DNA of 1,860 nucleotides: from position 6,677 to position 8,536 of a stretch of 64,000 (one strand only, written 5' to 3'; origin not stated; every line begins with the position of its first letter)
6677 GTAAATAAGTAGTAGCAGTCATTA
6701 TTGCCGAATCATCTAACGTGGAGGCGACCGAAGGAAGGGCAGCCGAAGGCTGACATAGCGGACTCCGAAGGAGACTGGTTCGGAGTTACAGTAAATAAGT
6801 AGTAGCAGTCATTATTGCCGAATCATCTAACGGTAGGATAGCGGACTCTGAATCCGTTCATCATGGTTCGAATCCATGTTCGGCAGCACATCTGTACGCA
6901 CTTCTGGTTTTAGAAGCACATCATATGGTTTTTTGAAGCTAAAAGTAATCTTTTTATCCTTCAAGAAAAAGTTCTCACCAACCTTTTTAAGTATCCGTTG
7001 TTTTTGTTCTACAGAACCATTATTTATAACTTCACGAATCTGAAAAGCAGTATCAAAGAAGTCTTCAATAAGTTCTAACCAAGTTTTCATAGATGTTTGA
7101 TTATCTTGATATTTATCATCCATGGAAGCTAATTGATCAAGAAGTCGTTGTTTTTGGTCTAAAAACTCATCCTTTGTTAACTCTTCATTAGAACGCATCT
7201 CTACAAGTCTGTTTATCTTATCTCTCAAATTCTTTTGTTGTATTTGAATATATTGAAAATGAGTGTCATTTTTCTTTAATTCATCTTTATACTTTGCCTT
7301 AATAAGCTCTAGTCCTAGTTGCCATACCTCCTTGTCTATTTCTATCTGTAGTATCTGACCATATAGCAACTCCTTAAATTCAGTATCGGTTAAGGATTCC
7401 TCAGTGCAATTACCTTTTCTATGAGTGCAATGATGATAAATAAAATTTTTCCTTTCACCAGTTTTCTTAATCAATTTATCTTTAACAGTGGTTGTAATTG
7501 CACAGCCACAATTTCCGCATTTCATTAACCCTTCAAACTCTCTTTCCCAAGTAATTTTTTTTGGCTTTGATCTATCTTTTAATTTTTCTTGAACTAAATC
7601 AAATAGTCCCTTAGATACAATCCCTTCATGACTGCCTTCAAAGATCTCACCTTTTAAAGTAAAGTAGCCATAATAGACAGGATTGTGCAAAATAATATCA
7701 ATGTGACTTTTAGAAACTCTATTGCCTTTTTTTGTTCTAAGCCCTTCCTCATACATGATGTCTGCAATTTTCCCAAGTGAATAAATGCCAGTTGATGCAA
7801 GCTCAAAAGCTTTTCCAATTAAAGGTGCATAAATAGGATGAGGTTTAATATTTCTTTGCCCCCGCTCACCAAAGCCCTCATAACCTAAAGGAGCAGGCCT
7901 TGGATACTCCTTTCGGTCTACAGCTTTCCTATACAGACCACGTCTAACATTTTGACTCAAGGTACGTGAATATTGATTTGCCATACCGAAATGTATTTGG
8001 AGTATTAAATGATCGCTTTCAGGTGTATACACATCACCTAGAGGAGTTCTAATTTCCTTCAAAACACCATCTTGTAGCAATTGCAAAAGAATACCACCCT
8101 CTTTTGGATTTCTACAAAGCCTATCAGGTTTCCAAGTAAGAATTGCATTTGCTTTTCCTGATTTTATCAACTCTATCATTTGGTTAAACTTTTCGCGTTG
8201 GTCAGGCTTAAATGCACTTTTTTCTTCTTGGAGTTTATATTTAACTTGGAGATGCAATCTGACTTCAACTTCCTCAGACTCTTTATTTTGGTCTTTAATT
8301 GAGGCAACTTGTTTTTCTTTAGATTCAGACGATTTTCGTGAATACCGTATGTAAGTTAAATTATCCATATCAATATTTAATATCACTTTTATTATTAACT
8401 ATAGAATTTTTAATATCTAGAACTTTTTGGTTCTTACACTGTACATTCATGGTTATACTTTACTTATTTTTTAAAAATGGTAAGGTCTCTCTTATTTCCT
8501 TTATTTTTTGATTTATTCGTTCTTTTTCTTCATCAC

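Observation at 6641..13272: tRNA-Gln-associated integrative island: serine recombinase, HTH/DUF5659/TerS-like genes, FtsK-like ATPase and a defence module, but no virion genes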

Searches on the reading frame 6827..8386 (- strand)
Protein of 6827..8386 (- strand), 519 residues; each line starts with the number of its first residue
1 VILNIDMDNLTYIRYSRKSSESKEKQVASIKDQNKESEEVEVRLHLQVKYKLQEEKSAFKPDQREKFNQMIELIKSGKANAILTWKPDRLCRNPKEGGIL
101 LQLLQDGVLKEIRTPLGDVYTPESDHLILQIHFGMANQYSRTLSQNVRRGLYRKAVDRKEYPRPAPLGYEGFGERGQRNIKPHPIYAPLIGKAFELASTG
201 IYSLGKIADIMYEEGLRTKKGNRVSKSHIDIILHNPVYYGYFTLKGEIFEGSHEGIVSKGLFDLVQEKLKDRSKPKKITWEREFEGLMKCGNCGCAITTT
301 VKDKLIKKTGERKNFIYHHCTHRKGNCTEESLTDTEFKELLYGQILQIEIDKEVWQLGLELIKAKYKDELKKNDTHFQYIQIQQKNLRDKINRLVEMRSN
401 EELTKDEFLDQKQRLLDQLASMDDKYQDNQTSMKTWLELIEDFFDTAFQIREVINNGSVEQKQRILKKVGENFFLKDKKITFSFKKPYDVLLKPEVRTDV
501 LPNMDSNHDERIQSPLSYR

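Call 7: search_protein_families(library=pfam, max_evalue=0.01, proteins=[window:6827-8386:-])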
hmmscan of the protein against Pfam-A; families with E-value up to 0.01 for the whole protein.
window:6827-8386:- (519 aa): 4 families
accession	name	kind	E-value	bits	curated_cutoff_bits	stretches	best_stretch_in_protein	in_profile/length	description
PF07508.19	Recombinase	-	6.8e-17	62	21.1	1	186-272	3-102/102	Recombinase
PF00239.26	Resolvase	-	1.6e-15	57.9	23.3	1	13-155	2-140/145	Resolvase, N terminal domain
PF13408.12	Zn_ribbon_recom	-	0.00033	21.4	25.3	1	284-341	2-53/58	Recombinase zinc beta ribbon domain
PF09851.14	SHOCT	-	0.0023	18.1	27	1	389-416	1-28/28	Short C-terminal domain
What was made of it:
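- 6827..8386 (-): Large serine recombinase in its integrated form (519 aa). Residues after ...RTDVL (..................) are encoded by antisense tRNA. The real start is probably the ATG at 8368. Pfam Resolvase, Recombinase and Zn ribbon domains (call 7).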

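Call 10: search_protein_families(library=padloc, max_evalue=0.01, proteins=[window:6827-8386:-])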
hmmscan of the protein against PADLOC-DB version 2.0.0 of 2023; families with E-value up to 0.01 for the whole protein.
window:6827-8386:- (519 aa): 0 families

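Call 11: search_protein_families(library=phrogs, max_evalue=0.01, proteins=[window:6827-8386:-])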
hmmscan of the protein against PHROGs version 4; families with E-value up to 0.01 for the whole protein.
window:6827-8386:- (519 aa): 2 families
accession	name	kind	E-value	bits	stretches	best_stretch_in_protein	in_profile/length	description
phrog_95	-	integration and excision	7.2e-63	214.2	1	9-491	87-580/651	integrase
phrog_125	-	DNA, RNA and nucleotide metabolism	6.3e-14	53.1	1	7-239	20-206/254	DNA invertase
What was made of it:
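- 6827..8386 (-): PHROG integrase, E = 7e-63 (call 11).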

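Call 12: find_encoding_contigs(protein=window:6827-8386:-, flank=10000, max_places=10)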
Protein window:6827-8386:- (519 aa): no gene with exactly this product is on record in the collection.

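Call 16: find_homologous_proteins(query=window:6827-8386:-, max_evalue=1e-20)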
Query window:6827-8386:- (519 aa): 352 proteins with E <= 1e-20 among 8000 candidates; the best 120 are listed.
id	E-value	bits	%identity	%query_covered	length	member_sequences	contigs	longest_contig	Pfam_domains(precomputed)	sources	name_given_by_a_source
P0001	4.3e-295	998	86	99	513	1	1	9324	PF07508.20,PF00239.27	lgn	-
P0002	3.3e-235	800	66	100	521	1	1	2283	PF07508.20,PF00239.27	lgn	-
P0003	6.3e-231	786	67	96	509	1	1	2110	PF07508.20,PF00239.27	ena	-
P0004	1.4e-227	775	67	96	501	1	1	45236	PF07508.20,PF00239.27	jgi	-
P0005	8.3e-225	766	65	100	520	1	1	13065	PF07508.20,PF00239.27,PF13408.13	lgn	-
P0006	1.5e-224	765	64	99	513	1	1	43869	PF07508.20,PF00239.27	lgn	-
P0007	8.0e-219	746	63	99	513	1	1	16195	PF07508.20,PF00239.27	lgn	-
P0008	3.0e-216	738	62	99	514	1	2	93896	PF07508.20,PF00239.27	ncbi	-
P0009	1.4e-215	735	62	98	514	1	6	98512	PF07508.20,PF00239.27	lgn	-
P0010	3.9e-214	731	63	96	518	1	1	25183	PF07508.20,PF00239.27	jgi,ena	-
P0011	1.9e-213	728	62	99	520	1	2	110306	PF07508.20,PF00239.27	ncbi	-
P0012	2.9e-213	728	65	96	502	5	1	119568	PF07508.20,PF00239.27,PF09851.15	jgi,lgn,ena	jgi:DNA invertase Pin-like site-specific DNA recombinase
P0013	2.9e-210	718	63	96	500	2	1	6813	PF07508.20,PF00239.27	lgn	-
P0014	7.7e-210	716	63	97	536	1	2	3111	PF07508.20,PF00239.27,PF13408.13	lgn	-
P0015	3.0e-209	714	61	97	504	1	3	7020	PF07508.20,PF00239.27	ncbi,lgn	-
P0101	1.2e-167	577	52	95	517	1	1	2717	PF07508.20,PF00239.27,PF09851.15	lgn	-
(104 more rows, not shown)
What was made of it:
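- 6827..8386 (-): 352 homologues at E<=1e-20 were found, and the 120 listed are 50-86% identical (call 16).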

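Call 19: find_related_loci(query=A1, collection=genome_contigs, flank=10000)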
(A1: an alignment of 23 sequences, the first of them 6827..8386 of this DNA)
Query A1 (519 aa) in genome_contigs; peptide patterns used: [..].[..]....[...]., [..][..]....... (x = any residue, [..] = any of these).
56 stretches matched a pattern; 36 encode a relative of the query (tblastn E <= 1e-3); 36 distinct loci.
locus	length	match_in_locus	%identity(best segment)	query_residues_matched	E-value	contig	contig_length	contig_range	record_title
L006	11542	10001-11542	64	5-518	0e+0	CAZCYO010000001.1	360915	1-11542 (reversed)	MAG TPA_asm: uncultured Gammaproteobacteria bacterium isolate SRP278252_co1_715 genome assembly, contig: NODE_11_length_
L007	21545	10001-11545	60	4-518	0e+0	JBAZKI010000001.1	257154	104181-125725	MAG: Patescibacteria group bacterium isolate SO_2017_LW4_14 scaffold_128_c1_LW137-91_2017, whole genome shotgun sequence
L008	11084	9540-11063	59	4-511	0e+0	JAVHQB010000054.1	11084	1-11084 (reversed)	MAG: Candidatus Paceibacterota bacterium isolate WB02no5_36_10 NODE_4442_length_11084_cov_5.464775, whole genome shotgun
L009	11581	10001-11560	56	5-519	0e+0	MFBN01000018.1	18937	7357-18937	MAG: Candidatus Curtissbacteria bacterium RIFCSPLOWO2_01_FULL_37_9 rifcsplowo2_01_scaffold_28641, whole genome shotgun s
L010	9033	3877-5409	55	7-518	0e+0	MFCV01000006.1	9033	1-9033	MAG: Candidatus Daviesbacteria bacterium RIFCSPHIGHO2_02_FULL_36_13 rifcsphigho2_02_scaffold_17374, whole genome shotgun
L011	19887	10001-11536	55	3-519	0e+0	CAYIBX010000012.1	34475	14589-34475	MAG TPA_asm: uncultured Gammaproteobacteria bacterium isolate ERP119705_co18_370 genome assembly, contig: NODE_1416_leng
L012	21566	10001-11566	55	2-519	0e+0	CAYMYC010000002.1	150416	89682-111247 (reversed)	MAG TPA_asm: uncultured Gammaproteobacteria bacterium isolate binchicken_co128_232 genome assembly, contig: NODE_69_leng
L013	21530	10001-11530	54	8-518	0e+0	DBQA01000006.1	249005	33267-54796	MAG TPA_asm: Patescibacteria group bacterium UBA1406 UBA1406_contig_1075, whole genome shotgun sequence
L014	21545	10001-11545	55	4-518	0e+0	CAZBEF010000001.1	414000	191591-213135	MAG TPA_asm: uncultured Gammaproteobacteria bacterium isolate SRP278252_co2_430 genome assembly, contig: NODE_10_length_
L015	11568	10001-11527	54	9-518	0e+0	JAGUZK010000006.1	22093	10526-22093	MAG: Candidatus Woesebacteria bacterium isolate DeMMO6_59 c_000000051042, whole genome shotgun sequence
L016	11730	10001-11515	55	3-507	0e+0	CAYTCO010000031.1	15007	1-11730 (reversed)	MAG TPA_asm: uncultured Gammaproteobacteria bacterium isolate SRP286056_co1_355 genome assembly, contig: NODE_4914_lengt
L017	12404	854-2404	53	3-519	0e+0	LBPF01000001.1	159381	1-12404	MAG: Candidatus Woesebacteria bacterium GW2011_GWB1_33_38 UR44_C0001, whole genome shotgun sequence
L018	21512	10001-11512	54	3-507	0e+0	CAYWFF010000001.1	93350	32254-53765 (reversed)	MAG TPA_asm: uncultured Gammaproteobacteria bacterium isolate SRP193661_co1_213 genome assembly, contig: NODE_283_length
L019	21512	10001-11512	54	3-507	1e-179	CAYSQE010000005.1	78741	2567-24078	MAG TPA_asm: uncultured Gammaproteobacteria bacterium isolate SRP269290_co1_355 genome assembly, contig: NODE_300_length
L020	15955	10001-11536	54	9-518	4e-179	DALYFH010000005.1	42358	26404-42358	MAG TPA_asm: Candidatus Woesebacteria bacterium isolate CTOTU14276 NODE_147_length_42358_cov_4.873626, whole genome shot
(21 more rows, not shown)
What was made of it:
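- On Suicidal (SSV-type) integrase: This is a serine recombinase (call 7) in Patescibacteria genomes (call 19).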

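Call 26: find_encoding_contigs(protein=P0001, flank=10000, max_places=5)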
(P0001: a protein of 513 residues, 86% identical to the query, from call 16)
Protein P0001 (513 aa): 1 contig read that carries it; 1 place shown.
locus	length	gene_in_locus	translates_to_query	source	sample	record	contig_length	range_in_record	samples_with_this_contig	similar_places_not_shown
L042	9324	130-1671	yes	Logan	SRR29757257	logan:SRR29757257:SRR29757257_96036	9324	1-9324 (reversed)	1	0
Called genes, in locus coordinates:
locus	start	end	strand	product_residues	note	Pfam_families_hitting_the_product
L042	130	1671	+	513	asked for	PF00239:Resolvase, PF07508:Recombinase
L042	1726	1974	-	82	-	PF03083:MtN3_slv, PF04193:PQ-loop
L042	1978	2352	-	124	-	PF01219:DAGK_prokar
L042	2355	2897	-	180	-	PF01569:PAP2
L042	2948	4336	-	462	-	PF00749:tRNA-synt_1c, PF19269:Anticodon_2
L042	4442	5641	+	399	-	-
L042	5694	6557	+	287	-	-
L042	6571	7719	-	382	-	PF00768:Peptidase_S11, PF13354:Beta-lactamase2 (weak)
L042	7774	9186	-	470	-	PF01336:tRNA_anti-codon, PF00152:tRNA-synt_2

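Call 33: find_related_loci(query=A1, collection=viral_contigs, flank=10000)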
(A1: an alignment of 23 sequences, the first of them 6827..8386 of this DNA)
Query A1 (519 aa) in viral_contigs; peptide patterns used: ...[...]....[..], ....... (x = any residue, [..] = any of these).
108 stretches matched a pattern, but none encodes a relative of the query by tblastn (E <= 1e-3).
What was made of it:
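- On Phage satellite (PICI / P4-like): No LSR relative in IMG/VR (call 33).
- No relative of the LSR in IMG/VR viral contigs (call 33).
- Tried and rejected: None found (call 33).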

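Call 51: search_protein_families(library=pfam, alignment_id=A3, max_evalue=0.0001)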
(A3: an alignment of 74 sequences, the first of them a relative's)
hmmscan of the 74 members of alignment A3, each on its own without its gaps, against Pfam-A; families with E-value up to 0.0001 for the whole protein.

A. member 1, L006:1277-1783:- (168 aa): 0 families

B. families by the number of members that match (of 74 scanned): 30 families (the first 25 are shown)
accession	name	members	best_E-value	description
PF14022.11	DUF4238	2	1.5e-31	Protein of unknown function (DUF4238)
PF01381.28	HTH_3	2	7.7e-17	Helix-turn-helix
PF20586.3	DUF6788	2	2.4e-13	Family of unknown function (DUF6788)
PF12844.13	HTH_19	2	1.2e-09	Helix-turn-helix domain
PF13560.12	HTH_31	2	4.8e-08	Helix-turn-helix domain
PF00145.23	DNA_methylase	1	3.5e-83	C-5 cytosine-specific DNA methylase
PF00398.26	RrnaAD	1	2.4e-48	Ribosomal RNA adenine dimethylase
PF04343.18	DUF488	1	5.7e-30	Domain of unknown function DUF488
PF11611.13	DUF4352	1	4.7e-27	Domain of unknown function (DUF4352)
PF07693.20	KAP_NTPase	1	8.3e-27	KAP family P-loop domain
PF03852.21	Vsr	1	8.9e-26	DNA mismatch endonuclease Vsr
PF00383.29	dCMP_cyt_deam_1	1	8.2e-25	Cytidine and deoxycytidylate deaminase zinc-binding region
PF00293.34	NUDIX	1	1.1e-20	NUDIX domain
PF00078.32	RVT_1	1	5.6e-20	Reverse transcriptase (RNA-dependent DNA polymerase)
PF14437.12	MafB19-deam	1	1.5e-19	MafB19-like deaminase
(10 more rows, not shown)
